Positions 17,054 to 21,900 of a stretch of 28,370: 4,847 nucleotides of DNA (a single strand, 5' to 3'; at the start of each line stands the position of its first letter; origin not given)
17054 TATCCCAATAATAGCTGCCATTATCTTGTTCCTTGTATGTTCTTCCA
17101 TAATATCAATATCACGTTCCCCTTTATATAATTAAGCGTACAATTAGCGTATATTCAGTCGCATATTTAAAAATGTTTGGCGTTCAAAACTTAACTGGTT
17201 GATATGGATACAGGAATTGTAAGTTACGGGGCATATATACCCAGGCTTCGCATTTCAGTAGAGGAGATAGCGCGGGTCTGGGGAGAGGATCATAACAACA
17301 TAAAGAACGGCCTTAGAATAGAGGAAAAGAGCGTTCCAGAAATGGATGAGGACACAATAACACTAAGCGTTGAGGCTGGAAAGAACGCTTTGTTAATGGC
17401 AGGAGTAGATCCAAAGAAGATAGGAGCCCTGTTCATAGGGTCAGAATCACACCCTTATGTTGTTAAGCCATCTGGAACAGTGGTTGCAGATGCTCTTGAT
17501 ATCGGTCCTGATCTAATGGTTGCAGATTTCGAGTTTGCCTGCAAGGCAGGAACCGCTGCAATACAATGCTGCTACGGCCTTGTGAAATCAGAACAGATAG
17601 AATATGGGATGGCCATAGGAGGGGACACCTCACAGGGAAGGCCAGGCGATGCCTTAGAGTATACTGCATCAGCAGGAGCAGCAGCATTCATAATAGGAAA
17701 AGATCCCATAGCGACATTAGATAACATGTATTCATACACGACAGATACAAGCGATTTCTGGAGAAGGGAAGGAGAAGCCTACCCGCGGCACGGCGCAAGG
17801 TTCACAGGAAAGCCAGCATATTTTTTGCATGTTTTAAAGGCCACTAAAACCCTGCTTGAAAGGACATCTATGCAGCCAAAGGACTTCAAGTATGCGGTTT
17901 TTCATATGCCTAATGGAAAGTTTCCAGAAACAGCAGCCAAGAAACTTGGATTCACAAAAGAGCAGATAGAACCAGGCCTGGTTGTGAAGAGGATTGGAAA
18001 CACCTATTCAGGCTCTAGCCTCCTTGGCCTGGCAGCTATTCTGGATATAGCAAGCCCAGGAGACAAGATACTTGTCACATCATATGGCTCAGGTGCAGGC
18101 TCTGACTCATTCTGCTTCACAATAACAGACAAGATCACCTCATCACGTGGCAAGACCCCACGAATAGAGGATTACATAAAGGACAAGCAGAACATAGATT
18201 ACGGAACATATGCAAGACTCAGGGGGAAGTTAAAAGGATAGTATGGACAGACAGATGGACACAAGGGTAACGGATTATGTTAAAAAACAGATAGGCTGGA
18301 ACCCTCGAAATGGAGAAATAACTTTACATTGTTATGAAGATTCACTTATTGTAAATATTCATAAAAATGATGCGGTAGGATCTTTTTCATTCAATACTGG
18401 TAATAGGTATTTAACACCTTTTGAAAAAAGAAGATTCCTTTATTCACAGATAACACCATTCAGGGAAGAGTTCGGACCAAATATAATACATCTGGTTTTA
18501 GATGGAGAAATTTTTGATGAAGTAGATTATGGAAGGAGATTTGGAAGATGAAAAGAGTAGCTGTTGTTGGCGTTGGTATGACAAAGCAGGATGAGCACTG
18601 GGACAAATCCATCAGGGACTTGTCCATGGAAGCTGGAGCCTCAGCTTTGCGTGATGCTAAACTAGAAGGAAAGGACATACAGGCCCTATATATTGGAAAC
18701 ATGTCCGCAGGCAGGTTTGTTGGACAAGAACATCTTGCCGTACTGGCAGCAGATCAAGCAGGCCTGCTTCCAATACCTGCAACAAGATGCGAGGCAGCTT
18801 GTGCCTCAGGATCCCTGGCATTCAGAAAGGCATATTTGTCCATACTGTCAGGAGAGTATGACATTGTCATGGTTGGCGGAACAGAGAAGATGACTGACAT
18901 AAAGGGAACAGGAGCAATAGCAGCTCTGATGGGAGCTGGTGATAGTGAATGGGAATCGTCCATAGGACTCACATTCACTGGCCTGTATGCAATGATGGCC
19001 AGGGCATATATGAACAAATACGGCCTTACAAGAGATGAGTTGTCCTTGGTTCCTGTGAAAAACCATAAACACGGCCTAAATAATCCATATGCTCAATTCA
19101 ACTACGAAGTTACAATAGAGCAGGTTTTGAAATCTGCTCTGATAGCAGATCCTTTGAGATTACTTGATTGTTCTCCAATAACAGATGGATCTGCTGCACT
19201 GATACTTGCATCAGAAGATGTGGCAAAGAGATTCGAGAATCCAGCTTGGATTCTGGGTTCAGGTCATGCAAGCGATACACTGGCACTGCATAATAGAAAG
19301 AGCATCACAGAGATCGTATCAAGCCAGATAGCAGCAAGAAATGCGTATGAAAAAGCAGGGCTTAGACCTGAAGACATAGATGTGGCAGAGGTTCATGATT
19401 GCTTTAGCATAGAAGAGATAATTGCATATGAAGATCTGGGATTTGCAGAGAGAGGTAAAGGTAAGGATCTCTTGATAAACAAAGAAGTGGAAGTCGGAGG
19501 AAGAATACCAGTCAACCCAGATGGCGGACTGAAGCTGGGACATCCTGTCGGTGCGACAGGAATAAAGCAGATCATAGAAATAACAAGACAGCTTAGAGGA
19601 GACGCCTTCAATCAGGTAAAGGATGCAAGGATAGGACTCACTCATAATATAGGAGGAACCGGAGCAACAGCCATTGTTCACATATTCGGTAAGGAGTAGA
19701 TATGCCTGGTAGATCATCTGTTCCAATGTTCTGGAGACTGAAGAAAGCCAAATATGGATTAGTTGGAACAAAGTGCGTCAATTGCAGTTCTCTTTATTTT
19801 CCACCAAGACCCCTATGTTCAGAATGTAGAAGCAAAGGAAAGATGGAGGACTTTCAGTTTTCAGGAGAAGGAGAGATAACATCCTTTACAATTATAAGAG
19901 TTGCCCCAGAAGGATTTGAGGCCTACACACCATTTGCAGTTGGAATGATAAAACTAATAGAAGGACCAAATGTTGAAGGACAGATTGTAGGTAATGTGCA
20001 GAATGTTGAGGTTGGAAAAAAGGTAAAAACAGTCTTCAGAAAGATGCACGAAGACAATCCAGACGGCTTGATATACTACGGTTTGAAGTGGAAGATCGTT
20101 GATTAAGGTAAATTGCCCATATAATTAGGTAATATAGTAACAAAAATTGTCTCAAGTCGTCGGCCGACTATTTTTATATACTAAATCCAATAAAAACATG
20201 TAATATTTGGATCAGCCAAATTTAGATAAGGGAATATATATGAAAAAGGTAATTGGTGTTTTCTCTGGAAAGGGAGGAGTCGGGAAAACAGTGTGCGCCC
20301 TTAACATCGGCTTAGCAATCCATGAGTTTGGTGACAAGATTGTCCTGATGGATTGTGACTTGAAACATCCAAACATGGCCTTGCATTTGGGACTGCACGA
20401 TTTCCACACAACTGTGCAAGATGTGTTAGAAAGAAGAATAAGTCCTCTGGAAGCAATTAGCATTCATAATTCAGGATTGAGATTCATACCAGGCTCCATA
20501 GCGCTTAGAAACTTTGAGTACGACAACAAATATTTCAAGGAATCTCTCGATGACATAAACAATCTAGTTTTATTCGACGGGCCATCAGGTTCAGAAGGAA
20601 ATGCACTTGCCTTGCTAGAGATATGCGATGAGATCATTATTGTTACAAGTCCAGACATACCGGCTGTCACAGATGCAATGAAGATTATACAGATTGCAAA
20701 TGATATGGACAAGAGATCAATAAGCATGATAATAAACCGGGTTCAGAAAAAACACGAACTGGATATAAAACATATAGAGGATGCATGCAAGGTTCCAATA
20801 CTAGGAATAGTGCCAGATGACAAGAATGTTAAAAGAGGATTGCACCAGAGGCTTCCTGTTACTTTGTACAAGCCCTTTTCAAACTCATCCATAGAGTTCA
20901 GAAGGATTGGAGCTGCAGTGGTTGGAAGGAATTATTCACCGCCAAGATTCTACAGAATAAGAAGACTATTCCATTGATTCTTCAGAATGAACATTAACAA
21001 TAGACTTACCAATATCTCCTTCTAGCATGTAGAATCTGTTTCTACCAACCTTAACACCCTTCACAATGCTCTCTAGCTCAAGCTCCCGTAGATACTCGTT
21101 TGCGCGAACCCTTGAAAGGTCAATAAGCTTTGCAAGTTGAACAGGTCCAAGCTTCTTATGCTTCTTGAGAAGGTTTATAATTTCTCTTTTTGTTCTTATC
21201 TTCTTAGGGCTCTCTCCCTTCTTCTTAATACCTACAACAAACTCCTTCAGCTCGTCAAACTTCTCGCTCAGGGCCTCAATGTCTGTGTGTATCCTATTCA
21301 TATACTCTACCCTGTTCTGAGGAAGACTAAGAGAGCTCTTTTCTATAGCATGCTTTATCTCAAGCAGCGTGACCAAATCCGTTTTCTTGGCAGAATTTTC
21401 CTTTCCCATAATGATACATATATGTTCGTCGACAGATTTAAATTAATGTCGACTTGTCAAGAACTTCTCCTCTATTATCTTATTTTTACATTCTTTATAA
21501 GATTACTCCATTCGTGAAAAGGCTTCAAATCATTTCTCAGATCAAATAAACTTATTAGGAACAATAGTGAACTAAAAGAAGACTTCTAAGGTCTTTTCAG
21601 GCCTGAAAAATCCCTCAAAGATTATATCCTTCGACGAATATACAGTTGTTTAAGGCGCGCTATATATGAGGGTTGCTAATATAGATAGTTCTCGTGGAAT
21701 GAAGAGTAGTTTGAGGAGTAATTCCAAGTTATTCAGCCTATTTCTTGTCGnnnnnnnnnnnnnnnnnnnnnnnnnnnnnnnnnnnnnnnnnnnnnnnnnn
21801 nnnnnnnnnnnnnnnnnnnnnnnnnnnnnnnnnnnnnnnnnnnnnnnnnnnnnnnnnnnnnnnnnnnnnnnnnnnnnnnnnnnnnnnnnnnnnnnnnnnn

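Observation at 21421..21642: Two divergent promoters 200 bp apart share the same TATA + downstream element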

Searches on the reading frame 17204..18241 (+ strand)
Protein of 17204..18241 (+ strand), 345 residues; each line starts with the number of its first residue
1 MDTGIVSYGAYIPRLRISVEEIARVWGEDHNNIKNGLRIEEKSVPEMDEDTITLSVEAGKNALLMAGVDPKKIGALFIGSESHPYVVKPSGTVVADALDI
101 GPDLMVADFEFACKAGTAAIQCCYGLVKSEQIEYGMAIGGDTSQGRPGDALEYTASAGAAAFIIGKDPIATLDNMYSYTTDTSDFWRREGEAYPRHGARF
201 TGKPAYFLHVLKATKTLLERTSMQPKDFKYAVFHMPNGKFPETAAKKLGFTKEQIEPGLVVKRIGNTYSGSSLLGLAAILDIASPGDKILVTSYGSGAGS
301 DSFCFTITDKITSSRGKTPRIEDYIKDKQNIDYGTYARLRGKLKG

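Call 3: search_protein_families(library=pfam, proteins=[window:17204-18241:+], max_evalue=0.01)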
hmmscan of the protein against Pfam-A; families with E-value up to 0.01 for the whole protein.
window:17204-18241:+ (345 aa): 3 families
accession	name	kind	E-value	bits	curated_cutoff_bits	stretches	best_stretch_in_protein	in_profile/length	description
PF08541.16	ACP_syn_III_C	-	3.2e-09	37.3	26.6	1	218-299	1-82/90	3-Oxoacyl-[acyl-carrier-protein (ACP)] synthase III C terminal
PF08540.16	HMG_CoA_synt_C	-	1.2e-05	25.6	25.1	1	250-315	139-209/280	Hydroxymethylglutaryl-coenzyme A synthase C terminal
PF01154.23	HMG_CoA_synt_N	-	0.0011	19.4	25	1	2-167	4-172/174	Hydroxymethylglutaryl-coenzyme A synthase N terminal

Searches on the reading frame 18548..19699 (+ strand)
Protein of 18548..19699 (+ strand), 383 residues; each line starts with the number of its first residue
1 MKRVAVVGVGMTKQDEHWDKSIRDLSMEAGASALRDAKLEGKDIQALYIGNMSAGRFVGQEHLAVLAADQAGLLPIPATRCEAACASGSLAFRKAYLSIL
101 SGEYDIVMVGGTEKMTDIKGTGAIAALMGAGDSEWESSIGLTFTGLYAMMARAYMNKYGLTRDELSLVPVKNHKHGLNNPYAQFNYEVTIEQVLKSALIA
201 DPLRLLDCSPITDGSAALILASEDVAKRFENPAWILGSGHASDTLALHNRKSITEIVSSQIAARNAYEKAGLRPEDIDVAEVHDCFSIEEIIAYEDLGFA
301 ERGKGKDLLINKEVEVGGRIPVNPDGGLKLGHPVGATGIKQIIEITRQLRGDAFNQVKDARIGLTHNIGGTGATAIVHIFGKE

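Call 3: search_protein_families(library=pfam, proteins=[window:18548-19699:+], max_evalue=0.01)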
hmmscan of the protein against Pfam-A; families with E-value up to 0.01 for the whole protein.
window:18548-19699:+ (383 aa): 5 families
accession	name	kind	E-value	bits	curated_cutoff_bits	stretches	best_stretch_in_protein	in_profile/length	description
PF22691.2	Thiolase_C_1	-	1.6e-43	148.4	28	1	239-382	1-144/144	Thiolase C-terminal domain-like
PF00108.29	Thiolase_N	-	9.4e-30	104.3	26.4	1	4-224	1-260/260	Thiolase, N-terminal domain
PF02803.24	Thiolase_C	-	1.7e-11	44.3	27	1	260-370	25-112/123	Thiolase, C-terminal domain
PF00109.32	ketoacyl-synt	-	4.9e-06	26.8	20.8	1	77-128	166-217/252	Beta-ketoacyl synthase, N-terminal domain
PF02801.28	Ketoacyl-synt_C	-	0.0024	18.3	20.8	0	256-284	24-52/119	Beta-ketoacyl synthase, C-terminal domain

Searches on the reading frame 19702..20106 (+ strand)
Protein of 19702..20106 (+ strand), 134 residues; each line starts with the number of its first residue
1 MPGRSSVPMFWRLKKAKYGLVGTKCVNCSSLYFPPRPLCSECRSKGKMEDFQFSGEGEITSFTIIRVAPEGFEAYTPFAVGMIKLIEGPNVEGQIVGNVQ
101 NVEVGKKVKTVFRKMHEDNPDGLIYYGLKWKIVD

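Call 3: search_protein_families(library=pfam, proteins=[window:19702-20106:+], max_evalue=0.01)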
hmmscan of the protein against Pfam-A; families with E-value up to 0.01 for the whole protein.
window:19702-20106:+ (134 aa): 2 families
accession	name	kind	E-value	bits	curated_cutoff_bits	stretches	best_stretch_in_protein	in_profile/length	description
PF01796.24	OB_ChsH2_C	-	1.7e-16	60.3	27.1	1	53-113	4-65/65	ChsH2, C-terminal OB-fold domain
PF12172.15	zf-ChsH2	-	7.7e-10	38.8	23.2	1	17-45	6-34/37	ChsH2, rubredoxin-like zinc ribbon domain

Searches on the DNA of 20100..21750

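Call 60: search_rna_families(source=window, start=20100, end=21750, threshold=evalue, max_evalue=1)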
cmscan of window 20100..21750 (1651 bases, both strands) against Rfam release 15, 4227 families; matches with E-value up to 1: 1.
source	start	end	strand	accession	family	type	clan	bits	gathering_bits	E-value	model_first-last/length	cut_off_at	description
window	20954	21021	-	RF02119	FTX_1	Gene; lncRNA;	-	19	50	0.84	1-71/71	no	FTX transcript, XIST regulator conserved region 1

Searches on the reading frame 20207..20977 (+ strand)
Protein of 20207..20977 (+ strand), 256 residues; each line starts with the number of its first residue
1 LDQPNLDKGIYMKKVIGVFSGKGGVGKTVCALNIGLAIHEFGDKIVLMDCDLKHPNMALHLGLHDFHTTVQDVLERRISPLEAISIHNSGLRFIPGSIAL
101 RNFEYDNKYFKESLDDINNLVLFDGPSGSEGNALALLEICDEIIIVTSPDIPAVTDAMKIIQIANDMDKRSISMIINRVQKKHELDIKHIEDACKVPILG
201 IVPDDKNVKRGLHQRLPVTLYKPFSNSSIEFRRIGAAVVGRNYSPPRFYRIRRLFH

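Call 3: search_protein_families(library=pfam, proteins=[window:20207-20977:+], max_evalue=0.01)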
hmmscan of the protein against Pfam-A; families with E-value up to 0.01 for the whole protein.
window:20207-20977:+ (256 aa): 7 families
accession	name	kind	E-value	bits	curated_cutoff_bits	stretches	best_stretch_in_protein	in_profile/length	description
PF10609.15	ParA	-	4.7e-19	69.2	27.1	1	12-234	2-241/246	NUBPL iron-transfer P-loop NTPase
PF01656.29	CbiA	-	1.6e-18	67.3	25.4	1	17-213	2-120/125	CobQ/CobB/MinD/ParA nucleotide binding domain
PF00142.24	Fer4_NifH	-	3.3e-14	53.4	25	2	19-86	5-70/271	4Fe-4S iron sulfur cluster binding proteins, NifH/frxC family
PF13614.12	AAA_31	-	4.6e-12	46.7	27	1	14-170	2-170/177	AAA domain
PF06564.18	CBP_BcsQ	-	3.2e-06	27.3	21.3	1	17-232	5-227/234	Cellulose biosynthesis protein BcsQ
PF13500.12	AAA_26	-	0.0001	22.7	27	1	133-209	120-195/198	AAA domain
PF02374.21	ArsA_ATPase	-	0.00014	21.6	24.3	1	18-51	5-38/305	Anion-transporting ATPase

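Call 22: search_protein_families(library=ncbifam, proteins=[window:20207-20977:+], max_evalue=0.01)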
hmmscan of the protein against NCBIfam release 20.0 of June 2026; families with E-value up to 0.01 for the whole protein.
window:20207-20977:+ (256 aa): 21 families
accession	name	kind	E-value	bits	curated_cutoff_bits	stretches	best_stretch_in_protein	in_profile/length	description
TIGR01969.1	minD_arch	subfamily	1.2e-48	165.5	201.75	1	15-245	2-237/251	cell division ATPase MinD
TIGR01968.1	minD_bact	equivalog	8.7e-32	110.5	212.9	1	14-243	2-241/261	septum site-determining protein MinD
NF008079.0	PRK10818.1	equivalog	7.3e-16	58.3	508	1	12-221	1-230/270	septum site-determining protein MinD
NF041136.1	MrpORP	equivalog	3.3e-15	56.2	450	1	12-234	4-244/365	iron-sulfur cluster carrier protein MrpORP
TIGR03815.1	CpaE_hom_Actino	equivalog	2e-14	53.5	154.45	1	14-213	112-316/340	septum site-determining protein Ssd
TIGR01287.1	nifH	equivalog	1.1e-12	47.9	394.35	2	19-82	5-68/275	nitrogenase iron protein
NF041546.1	ParA_partition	equivalog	1.6e-12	47.4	180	2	15-51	1-37/203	ParA family partition ATPase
TIGR03371.1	cellulose_yhjQ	equivalog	4.8e-12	45.9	157.85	1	14-235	2-238/246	cellulose biosynthesis protein BcsQ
NF008669.0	PRK11670.1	equivalog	1.2e-10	40.8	348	1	12-163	106-263/369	iron-sulfur cluster carrier protein ApbC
NF033200.1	F430_CfbC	exception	4.6e-10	39.3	402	2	20-77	6-62/260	Ni-sirohydrochlorin a,c-diamide reductive cyclase ATP-dependent reductase subunit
TIGR01281.1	DPOR_bchL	equivalog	4.7e-09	36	345.15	1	18-77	5-61/268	ferredoxin:protochlorophyllide reductase (ATP-dependent) iron-sulfur ATP-binding protein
TIGR03018.1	pepcterm_TyrKin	hypoth_equivalog_domain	1.6e-08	34.1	230.65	1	13-150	35-182/207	XrtA-associated tyrosine autokinase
NF009701.0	PRK13230.1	subfamily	2.7e-08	33.2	350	1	18-77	5-63/291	nitrogenase reductase-like protein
NF047398.1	AAA_KGGVGR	domain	5.7e-08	33.3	90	1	14-62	3-51/190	KGGVGR-motif variant AAA ATPase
TIGR02016.1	BchX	equivalog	4.5e-07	29.4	331.2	1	16-88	3-73/296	chlorophyllide a reductase iron protein subunit X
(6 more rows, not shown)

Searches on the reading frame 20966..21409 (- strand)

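Call 3: search_protein_families(library=pfam, proteins=[window:20966-21409:-], max_evalue=0.01)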
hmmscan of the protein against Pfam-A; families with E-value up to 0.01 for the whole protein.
window:20966-21409:- (147 aa): 2 families
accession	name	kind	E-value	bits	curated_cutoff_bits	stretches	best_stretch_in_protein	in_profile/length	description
PF13412.12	HTH_24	-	0.00018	21.4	21.9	1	72-117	3-48/48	Winged helix-turn-helix DNA-binding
PF08280.17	HTH_Mga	-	0.0091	16.4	23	0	69-111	2-44/59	M protein trans-acting positive regulator (MGA) HTH domain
